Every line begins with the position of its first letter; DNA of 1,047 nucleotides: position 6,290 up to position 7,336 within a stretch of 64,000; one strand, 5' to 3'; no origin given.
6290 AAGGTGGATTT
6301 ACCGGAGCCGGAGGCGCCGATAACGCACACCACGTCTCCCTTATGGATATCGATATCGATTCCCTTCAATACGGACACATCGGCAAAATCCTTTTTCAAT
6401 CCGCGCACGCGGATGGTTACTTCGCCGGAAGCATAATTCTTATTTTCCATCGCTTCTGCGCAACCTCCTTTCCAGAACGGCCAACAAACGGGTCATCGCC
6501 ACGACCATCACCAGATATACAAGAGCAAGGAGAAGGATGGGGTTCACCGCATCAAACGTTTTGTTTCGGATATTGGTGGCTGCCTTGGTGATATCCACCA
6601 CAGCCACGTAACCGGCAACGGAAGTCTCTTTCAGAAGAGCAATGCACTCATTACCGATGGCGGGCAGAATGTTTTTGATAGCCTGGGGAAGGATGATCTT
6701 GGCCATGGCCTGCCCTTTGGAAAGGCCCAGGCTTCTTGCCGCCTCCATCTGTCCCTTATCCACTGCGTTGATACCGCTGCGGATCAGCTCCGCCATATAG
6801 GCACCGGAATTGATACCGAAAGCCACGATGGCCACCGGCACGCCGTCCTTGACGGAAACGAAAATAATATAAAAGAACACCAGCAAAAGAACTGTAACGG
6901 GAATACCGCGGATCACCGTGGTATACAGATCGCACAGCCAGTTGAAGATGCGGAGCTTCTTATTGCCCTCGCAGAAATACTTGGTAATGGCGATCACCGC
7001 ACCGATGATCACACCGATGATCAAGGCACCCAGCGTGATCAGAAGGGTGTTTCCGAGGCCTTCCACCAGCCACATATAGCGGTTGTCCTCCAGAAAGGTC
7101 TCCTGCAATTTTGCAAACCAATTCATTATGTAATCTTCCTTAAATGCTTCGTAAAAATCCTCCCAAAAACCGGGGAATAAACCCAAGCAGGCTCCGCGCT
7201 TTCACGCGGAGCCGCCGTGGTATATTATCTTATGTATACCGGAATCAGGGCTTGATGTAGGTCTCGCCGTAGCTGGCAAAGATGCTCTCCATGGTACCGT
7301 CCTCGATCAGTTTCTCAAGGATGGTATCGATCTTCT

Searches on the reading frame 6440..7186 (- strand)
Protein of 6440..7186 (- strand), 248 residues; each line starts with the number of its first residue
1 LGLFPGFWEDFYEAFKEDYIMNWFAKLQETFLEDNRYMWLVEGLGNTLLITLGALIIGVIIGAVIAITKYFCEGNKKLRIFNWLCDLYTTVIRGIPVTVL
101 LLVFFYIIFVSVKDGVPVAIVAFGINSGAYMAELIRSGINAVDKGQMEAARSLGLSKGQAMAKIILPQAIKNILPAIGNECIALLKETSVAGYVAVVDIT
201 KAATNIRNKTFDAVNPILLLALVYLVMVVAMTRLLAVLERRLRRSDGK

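Call 71: search_protein_families(library=pfam, proteins=[window:6440-7186:-], max_evalue=0.0001)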
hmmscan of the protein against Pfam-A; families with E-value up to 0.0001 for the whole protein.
window:6440-7186:- (248 aa): 1 family
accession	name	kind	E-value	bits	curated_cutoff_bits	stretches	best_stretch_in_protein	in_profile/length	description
PF00528.27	BPD_transp_1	-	6.5e-27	94.9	26.4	1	58-244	1-184/184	Binding-protein-dependent transport system inner membrane component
